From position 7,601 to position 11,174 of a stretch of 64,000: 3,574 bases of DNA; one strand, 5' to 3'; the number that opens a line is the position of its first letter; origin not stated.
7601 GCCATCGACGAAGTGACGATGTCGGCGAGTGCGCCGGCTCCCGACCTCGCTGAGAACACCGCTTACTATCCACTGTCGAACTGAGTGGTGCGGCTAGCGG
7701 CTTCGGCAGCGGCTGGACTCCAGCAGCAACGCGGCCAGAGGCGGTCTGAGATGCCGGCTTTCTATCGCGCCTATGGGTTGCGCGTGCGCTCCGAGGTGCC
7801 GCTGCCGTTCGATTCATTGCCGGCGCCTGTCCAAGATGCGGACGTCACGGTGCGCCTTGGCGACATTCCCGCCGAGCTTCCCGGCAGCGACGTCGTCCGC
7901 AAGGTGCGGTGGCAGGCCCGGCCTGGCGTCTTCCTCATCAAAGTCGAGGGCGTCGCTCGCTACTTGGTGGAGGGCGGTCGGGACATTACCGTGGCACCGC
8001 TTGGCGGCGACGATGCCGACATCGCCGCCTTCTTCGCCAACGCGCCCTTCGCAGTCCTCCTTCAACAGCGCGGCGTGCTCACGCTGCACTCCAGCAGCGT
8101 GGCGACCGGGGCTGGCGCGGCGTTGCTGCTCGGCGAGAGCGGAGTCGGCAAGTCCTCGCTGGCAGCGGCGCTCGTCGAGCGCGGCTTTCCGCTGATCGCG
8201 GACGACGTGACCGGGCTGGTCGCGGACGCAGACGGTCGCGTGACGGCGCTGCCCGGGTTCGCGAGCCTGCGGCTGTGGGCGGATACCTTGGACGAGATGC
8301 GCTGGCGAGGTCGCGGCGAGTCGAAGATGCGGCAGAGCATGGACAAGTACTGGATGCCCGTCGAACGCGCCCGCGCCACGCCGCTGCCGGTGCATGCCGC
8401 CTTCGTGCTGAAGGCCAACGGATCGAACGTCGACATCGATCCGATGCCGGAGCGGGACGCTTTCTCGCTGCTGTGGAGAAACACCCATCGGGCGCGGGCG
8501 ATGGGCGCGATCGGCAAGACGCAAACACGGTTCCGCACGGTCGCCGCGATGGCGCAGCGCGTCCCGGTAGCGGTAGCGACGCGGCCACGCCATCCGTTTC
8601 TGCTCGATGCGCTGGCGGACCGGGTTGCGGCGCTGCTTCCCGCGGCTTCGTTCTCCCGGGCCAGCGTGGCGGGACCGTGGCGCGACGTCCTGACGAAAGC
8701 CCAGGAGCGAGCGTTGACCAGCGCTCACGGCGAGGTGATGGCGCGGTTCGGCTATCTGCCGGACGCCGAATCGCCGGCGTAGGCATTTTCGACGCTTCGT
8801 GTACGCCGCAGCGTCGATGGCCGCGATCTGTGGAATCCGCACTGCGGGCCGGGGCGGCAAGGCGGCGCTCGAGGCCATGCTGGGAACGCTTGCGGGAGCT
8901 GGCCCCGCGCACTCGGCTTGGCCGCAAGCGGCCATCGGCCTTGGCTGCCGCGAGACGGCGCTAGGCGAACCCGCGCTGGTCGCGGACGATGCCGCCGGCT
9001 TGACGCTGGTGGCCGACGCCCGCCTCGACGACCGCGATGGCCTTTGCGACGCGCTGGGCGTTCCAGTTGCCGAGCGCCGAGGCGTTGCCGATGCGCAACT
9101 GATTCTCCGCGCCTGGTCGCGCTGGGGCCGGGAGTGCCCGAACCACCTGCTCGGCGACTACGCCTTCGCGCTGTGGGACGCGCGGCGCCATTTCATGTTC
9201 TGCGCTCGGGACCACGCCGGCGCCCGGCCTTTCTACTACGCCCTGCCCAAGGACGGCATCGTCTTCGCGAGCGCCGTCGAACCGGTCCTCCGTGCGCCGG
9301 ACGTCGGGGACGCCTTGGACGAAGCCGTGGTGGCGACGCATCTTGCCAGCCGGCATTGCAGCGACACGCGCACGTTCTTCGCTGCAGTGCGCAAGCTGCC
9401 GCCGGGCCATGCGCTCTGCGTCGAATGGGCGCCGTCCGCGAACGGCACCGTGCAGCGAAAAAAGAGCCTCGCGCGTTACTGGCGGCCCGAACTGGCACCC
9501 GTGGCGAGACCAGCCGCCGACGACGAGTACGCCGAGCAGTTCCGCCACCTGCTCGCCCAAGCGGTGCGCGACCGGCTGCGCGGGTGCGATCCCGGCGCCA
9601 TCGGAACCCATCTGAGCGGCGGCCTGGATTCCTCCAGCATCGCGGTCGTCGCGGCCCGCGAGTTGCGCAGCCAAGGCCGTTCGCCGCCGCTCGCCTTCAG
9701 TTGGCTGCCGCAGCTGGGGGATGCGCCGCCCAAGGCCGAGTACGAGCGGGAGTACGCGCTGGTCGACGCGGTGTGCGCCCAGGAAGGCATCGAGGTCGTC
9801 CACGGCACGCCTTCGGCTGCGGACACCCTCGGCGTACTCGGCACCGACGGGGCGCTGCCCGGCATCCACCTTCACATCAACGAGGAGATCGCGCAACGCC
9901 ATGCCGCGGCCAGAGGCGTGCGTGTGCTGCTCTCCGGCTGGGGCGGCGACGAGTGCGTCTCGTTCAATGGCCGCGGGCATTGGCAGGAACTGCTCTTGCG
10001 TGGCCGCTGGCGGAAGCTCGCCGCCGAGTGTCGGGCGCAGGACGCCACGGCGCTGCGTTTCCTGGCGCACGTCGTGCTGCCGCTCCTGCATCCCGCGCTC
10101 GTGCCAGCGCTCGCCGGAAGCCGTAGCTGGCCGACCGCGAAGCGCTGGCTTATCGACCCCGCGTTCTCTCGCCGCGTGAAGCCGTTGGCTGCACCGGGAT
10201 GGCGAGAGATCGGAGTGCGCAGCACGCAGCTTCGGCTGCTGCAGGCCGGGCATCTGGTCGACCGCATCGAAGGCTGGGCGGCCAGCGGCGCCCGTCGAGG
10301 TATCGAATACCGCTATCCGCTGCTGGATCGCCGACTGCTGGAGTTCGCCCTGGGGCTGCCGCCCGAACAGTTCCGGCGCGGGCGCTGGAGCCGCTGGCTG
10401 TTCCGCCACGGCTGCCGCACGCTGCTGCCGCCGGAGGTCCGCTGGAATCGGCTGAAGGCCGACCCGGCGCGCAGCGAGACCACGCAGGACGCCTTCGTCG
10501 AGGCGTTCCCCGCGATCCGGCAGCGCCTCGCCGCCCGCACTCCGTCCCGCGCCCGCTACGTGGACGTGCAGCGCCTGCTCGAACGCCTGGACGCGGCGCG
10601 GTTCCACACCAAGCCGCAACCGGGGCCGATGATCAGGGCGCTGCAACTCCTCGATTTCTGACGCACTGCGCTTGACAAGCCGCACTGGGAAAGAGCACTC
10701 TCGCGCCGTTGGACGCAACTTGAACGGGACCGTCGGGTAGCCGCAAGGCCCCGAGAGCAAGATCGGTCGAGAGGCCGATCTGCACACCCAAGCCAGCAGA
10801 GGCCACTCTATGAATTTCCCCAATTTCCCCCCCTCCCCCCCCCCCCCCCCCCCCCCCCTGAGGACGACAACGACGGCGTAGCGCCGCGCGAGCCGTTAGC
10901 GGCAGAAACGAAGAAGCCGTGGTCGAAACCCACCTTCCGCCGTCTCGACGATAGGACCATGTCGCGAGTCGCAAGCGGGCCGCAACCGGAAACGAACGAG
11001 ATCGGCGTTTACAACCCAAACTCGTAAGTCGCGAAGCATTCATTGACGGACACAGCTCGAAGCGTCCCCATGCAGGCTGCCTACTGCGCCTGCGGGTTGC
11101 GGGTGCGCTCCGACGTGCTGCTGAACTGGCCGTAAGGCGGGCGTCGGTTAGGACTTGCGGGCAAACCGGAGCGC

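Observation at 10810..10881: Precursor A2: same architecture, a C24 tract (plus C7 and C4), and the same -1 frame offset; the short ATG-frame ORF ends at the homologous TAG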

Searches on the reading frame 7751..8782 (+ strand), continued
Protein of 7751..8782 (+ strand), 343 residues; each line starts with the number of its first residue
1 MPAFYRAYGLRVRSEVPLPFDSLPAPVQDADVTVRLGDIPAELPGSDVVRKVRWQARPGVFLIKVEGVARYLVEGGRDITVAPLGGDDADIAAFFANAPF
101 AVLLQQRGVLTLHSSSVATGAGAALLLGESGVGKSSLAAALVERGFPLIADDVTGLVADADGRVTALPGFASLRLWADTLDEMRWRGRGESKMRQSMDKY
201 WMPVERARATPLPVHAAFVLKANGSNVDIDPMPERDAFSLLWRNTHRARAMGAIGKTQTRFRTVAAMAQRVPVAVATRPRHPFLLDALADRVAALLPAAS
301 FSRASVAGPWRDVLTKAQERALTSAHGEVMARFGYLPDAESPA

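Call 37: search_protein_families(library=ncbifam, proteins=[window:7751-8782:+, P0008], max_evalue=0.01)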
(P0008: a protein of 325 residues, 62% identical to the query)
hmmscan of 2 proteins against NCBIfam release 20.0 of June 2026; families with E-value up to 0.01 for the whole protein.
window:7751-8782:+ (343 aa): 5 families
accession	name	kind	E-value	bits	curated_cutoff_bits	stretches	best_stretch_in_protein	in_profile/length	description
TIGR04352.1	HprK_rel_A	equivalog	8.8e-10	38.1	200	1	100-173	87-159/280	HprK-related kinase A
TIGR00679.1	hpr-ser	equivalog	1.1e-08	34.7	240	1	112-157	134-179/300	HPr(Ser) kinase/phosphatase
NF003883.0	PRK05428.2-1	equivalog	2.2e-07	30.5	252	1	120-157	26-63/189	HPr kinase/phosphorylase-related protein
TIGR04355.1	HprK_rel_B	hypoth_equivalog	6.2e-07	28.8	200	1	70-155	106-190/351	HprK-related kinase B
TIGR04249.1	SCM_chp_ScmC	equivalog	0.0061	15.9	125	0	98-168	114-185/292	SynChlorMet cassette protein ScmC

P0008 (325 aa): 7 families
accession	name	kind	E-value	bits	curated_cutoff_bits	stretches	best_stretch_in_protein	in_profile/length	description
TIGR04355.1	HprK_rel_B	hypoth_equivalog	1.1e-08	34.6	200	1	77-159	107-188/351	HprK-related kinase B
TIGR00679.1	hpr-ser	equivalog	1.4e-08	34.3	240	1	117-162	133-178/300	HPr(Ser) kinase/phosphatase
TIGR04352.1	HprK_rel_A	equivalog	1.6e-08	34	200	1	116-165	97-146/280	HprK-related kinase A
NF003883.0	PRK05428.2-1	equivalog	2.6e-07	30.3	252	1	116-160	16-60/189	HPr kinase/phosphorylase-related protein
NF038214.1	IS21_help_AAA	equivalog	0.0021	17.8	200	1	110-149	73-112/232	IS21-like element helper ATPase IstB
NF000361.1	self_FomB_kinase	exception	0.0036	16.4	400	1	48-146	61-157/325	FomB family phosphonate monophosphate kinase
TIGR04249.1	SCM_chp_ScmC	equivalog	0.0066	15.8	125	0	103-167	113-176/292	SynChlorMet cassette protein ScmC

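Call 54: search_protein_families(library=pfam, proteins=[L009:244-1107:+, L009:2413-3522:-, L009:4389-5546:+, L009:8519-10396:+, L009:10386-11381:+, L009:11378-12241:+, L010:766-2625:+, L010:2641-3501:-, L010:3509-4444:-, L010:5074-5724:+], max_evalue=0.001)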
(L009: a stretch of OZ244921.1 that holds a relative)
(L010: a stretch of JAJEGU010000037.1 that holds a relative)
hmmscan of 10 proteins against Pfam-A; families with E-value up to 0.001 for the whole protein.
L009:244-1107:+ (287 aa): 1 family
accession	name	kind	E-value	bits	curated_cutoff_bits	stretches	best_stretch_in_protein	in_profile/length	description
PF13469.12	Sulfotransfer_3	-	3e-12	47.7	27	1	81-203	75-206/216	Sulfotransferase family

L009:2413-3522:- (369 aa): 2 families
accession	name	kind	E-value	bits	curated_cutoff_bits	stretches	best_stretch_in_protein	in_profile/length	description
PF01381.28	HTH_3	-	7.1e-07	29.6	23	1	312-353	2-43/55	Helix-turn-helix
PF13560.12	HTH_31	-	3.9e-06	27.5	27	1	312-355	7-51/64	Helix-turn-helix domain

L009:4389-5546:+ (385 aa): 0 families

L009:8519-10396:+ (625 aa): 4 families
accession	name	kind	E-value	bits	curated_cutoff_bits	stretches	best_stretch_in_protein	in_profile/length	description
PF00733.27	Asn_synthase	-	1.7e-27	97.4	21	1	244-569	7-306/354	Asparagine synthase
PF13537.11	GATase_7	-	1.1e-23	84.1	25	1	67-162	25-122/123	Glutamine amidotransferase domain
PF13522.11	GATase_6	-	3.1e-18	66.5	27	1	73-157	46-130/130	Glutamine amidotransferase domain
PF12481.13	DUF3700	-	0.00083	19.3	27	0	113-162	127-177/228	Aluminium induced protein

L009:10386-11381:+ (331 aa): 1 family
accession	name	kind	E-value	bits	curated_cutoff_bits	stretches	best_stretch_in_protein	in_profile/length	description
PF01501.26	Glyco_transf_8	-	1.6e-14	54.6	24.3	1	17-268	1-251/253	Glycosyl transferase family 8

L009:11378-12241:+ (287 aa): 1 family
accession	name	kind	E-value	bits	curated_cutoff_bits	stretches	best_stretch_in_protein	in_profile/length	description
PF13469.12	Sulfotransfer_3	-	2e-12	48.3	27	1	81-203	75-206/216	Sulfotransferase family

L010:766-2625:+ (619 aa): 4 families
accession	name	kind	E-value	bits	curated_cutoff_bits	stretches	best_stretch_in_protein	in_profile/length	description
PF00733.27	Asn_synthase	-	4e-36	125.8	21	1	244-617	4-353/354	Asparagine synthase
PF13537.11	GATase_7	-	7.3e-23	81.3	25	1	66-163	24-122/123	Glutamine amidotransferase domain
PF13522.11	GATase_6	-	2.3e-16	60.4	27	1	65-158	38-130/130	Glutamine amidotransferase domain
PF12481.13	DUF3700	-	0.00058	19.8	27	1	114-164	128-178/228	Aluminium induced protein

L010:2641-3501:- (286 aa): 2 families
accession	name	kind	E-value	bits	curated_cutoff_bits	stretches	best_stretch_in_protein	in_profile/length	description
PF00685.33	Sulfotransfer_1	-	2.2e-25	90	22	1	4-271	4-252/255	Sulfotransferase domain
PF13469.12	Sulfotransfer_3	-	4.8e-06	27.4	27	1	77-206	106-215/216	Sulfotransferase family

L010:3509-4444:- (311 aa): 1 family
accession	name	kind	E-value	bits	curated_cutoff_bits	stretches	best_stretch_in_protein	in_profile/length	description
PF07475.17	Hpr_kinase_C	-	2.4e-05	24.4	33.3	1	118-166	8-56/171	HPr Serine kinase C-terminal domain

L010:5074-5724:+ (216 aa): 1 family
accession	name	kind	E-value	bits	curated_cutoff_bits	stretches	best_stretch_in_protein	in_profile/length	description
PF05118.21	Asp_Arg_Hydrox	-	1.2e-08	35.4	22.6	1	121-202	76-154/157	Aspartyl/Asparaginyl beta-hydroxylase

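Call 61: find_encoding_contigs(protein=P0122, flank=3000, max_places=6)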
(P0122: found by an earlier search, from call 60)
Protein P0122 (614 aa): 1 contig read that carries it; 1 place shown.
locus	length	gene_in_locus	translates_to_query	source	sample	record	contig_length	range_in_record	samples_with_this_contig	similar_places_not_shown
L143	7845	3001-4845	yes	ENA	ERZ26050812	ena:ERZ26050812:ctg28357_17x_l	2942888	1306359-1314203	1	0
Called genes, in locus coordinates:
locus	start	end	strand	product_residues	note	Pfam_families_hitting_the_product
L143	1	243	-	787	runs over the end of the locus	PF02515:CoA_transf_3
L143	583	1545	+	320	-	PF05685:Uma2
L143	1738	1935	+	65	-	-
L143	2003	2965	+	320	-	PF27840:ScmC (faint), PF07475:Hpr_kinase_C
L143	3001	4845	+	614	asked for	PF13522:GATase_6, PF13537:GATase_7, PF00733:Asn_synthase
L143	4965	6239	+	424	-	PF13384:HTH_23 (weak), PF13518:HTH_28, PF13551:HTH_29 (weak), PF13565:HTH_32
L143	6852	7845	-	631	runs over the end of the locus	-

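Call 62: find_encoding_contigs(protein=P0125, flank=3000, max_places=6)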
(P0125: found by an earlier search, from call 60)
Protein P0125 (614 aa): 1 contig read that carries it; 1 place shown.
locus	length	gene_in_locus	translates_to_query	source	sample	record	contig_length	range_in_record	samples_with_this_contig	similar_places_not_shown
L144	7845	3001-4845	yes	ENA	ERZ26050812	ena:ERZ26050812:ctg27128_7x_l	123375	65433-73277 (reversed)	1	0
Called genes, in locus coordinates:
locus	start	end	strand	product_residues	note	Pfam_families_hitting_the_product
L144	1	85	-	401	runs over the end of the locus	PF00291:PALP, PF01842:ACT (weak)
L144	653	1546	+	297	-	PF05685:Uma2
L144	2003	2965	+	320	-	PF27840:ScmC (faint), PF07475:Hpr_kinase_C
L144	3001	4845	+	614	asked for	PF13522:GATase_6, PF13537:GATase_7, PF00733:Asn_synthase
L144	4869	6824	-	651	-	-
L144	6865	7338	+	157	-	PF00258:Flavodoxin_1 (weak), PF03358:FMN_red (weak)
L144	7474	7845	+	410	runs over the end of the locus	PF01053:Cys_Met_Meta_PP, PF06838:Met_gamma_lyase (weak), PF00155:Aminotran_1_2 (weak)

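Call 64: find_encoding_contigs(protein=P0126, flank=3000, max_places=6)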
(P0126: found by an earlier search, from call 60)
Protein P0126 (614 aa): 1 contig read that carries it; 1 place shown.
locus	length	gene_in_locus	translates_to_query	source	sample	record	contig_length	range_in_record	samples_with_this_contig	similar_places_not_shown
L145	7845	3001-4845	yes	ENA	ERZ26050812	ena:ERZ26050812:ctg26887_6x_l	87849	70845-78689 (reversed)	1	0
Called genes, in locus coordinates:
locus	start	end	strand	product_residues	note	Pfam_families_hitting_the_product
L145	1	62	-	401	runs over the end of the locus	PF00291:PALP, PF01842:ACT (weak)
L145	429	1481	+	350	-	PF05685:Uma2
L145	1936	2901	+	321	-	PF07475:Hpr_kinase_C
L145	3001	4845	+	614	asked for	PF13522:GATase_6, PF13537:GATase_7, PF00733:Asn_synthase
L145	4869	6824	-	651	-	-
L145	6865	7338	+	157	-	PF00258:Flavodoxin_1 (weak), PF03358:FMN_red (weak)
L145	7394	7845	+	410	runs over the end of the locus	PF01053:Cys_Met_Meta_PP, PF00155:Aminotran_1_2 (weak)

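Call 65: find_encoding_contigs(protein=P0120, flank=3500, max_places=6)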
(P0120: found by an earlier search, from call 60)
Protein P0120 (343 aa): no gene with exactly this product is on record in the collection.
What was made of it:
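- Tried and rejected: The look-up of P0120, the window's own kinase, to identify the source record failed (call 65).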

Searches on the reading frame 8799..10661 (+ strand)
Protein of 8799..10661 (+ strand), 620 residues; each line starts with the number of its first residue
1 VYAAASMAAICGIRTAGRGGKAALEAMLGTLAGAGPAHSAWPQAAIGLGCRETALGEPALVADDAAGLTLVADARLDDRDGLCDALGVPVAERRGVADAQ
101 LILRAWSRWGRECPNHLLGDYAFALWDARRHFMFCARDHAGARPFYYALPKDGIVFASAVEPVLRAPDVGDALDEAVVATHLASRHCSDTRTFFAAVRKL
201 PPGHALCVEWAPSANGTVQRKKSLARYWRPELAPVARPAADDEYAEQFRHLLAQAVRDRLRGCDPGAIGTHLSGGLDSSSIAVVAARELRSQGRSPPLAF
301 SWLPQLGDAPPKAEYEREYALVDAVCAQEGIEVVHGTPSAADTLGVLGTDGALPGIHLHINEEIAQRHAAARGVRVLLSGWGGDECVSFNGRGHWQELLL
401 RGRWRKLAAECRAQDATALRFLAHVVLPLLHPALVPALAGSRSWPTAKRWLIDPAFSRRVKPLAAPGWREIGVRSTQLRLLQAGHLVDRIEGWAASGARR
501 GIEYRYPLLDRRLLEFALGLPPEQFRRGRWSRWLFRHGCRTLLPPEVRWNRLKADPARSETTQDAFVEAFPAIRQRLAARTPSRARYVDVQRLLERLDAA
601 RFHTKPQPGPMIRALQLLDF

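Call 8: search_protein_families(library=pfam, proteins=[window:8799-10661:+], max_evalue=0.01)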
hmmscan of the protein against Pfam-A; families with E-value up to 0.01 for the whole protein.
window:8799-10661:+ (620 aa): 4 families
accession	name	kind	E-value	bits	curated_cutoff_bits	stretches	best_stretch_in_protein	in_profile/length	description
PF00733.27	Asn_synthase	-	7.5e-32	111.8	21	1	248-600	2-331/354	Asparagine synthase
PF13537.11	GATase_7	-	1.5e-18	67.5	25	1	60-162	16-120/123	Glutamine amidotransferase domain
PF13522.11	GATase_6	-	3e-12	47.1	27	1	68-158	39-129/130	Glutamine amidotransferase domain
PF12481.13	DUF3700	-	0.00059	19.8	27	1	116-159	128-171/228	Aluminium induced protein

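Call 37: search_protein_families(library=ncbifam, proteins=[window:8817-10661:+], max_evalue=0.01)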
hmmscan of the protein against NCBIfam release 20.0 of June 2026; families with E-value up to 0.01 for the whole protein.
window:8817-10661:+ (614 aa): 6 families
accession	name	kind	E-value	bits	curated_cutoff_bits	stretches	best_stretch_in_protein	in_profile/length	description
NF033535.1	lass_lactam_cya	exception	7e-102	342.1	525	2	1-410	1-404/668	lasso peptide isopeptide bond-forming cyclase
TIGR01536.1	asn_synth_AEB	equivalog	3.2e-48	165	267.1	1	90-544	99-512/517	asparagine synthase (glutamine-hydrolyzing)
TIGR03108.1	eps_aminotran_1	hypoth_equivalog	2.7e-41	142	816.9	2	14-282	17-281/628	XrtA/PEP-CTERM system amidotransferase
TIGR03104.1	trio_amidotrans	equivalog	3.8e-34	117.9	570.1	1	3-280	3-281/589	N-acetylglutaminylglutamine amidotransferase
NF006949.0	PRK09431.1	equivalog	2.2e-23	82.6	499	3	91-155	98-163/554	asparagine synthase B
NF033561.1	macrolact_Ik_Al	subfamily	3.7e-20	72.1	300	1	127-543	93-486/561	albusnodin/ikarugamycin family macrolactam cyclase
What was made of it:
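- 8817..10661 (+): Asparagine-synthase-like macrolactam (lasso) cyclase. Pfam finds Asn_synthase plus GATase domains (calls 8, 37).
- On Lasso peptide biosynthetic cluster: NF033535 is by far the best model (E = 7e-102) but scores 342 bits against a cut-off of 525 (call 37).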

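Call 45: find_encoding_contigs(protein=window:8817-10661:+, flank=3000, max_places=10)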
Protein window:8817-10661:+ (614 aa): 1 contig read that carries it; 1 place shown.
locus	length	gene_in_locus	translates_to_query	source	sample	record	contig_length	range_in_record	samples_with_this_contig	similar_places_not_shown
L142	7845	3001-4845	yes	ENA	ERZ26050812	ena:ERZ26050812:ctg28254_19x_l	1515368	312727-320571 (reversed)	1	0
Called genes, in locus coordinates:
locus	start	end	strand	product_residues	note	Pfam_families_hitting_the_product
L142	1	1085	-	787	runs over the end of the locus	PF02515:CoA_transf_3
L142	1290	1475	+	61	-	-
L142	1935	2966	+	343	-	PF07475:Hpr_kinase_C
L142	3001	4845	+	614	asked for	PF13522:GATase_6, PF13537:GATase_7, PF00733:Asn_synthase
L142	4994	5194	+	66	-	-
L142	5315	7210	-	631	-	-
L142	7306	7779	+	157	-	PF00258:Flavodoxin_1 (weak), PF03358:FMN_red (weak)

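Call 60: list_cluster_members(proteins=[P0001, window:8817-10661:+])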
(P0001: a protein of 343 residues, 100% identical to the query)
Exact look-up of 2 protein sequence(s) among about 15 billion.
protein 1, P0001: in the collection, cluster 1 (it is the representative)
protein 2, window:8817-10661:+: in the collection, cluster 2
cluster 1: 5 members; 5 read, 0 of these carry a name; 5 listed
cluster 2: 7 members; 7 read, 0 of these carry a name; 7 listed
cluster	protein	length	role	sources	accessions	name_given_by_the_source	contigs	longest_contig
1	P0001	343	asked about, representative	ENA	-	-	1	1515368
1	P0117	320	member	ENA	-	-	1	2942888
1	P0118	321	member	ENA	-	-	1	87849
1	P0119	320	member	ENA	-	-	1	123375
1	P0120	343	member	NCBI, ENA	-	-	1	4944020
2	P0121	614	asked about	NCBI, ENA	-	-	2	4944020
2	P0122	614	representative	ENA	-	-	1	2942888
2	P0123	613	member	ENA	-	-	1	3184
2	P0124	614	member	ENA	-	-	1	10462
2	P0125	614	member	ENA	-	-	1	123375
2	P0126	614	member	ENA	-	-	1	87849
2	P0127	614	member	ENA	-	-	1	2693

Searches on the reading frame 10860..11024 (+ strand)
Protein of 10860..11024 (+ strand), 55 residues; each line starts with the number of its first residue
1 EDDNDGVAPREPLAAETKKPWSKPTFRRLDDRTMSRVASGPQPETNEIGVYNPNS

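Call 74: find_homologous_proteins(query=A4, max_evalue=0.1)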
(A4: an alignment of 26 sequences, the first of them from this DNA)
Query A4 (26 sequences) (55 aa, profile of the alignment): 32 proteins with E <= 0.1 among 255 candidates.
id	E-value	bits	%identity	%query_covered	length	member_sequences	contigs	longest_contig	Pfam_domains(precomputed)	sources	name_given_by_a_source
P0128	2.2e-13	68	37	62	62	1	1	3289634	-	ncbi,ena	-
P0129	3.3e-13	67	42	33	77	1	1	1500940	-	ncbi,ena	-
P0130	7.8e-13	66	38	69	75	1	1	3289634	-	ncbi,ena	-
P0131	6.2e-12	63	32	45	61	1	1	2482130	-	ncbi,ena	-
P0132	7.9e-12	63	30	67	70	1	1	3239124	-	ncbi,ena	-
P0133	9.1e-11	59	100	100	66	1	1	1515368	-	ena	-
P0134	5.7e-10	57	32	62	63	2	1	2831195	-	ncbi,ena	-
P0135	9.4e-10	56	84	100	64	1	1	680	-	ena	-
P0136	1.5e-9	55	58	22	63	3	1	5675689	-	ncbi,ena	-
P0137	2.3e-9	55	80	98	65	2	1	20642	-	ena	-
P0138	3.9e-9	54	-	-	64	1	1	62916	-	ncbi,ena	-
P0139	4.0e-9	54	36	84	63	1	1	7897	-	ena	-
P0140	4.7e-9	54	-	-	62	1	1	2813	-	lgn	-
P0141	5.1e-9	54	-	-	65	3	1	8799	-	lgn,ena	-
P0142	7.8e-9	53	32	69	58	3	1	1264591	-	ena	-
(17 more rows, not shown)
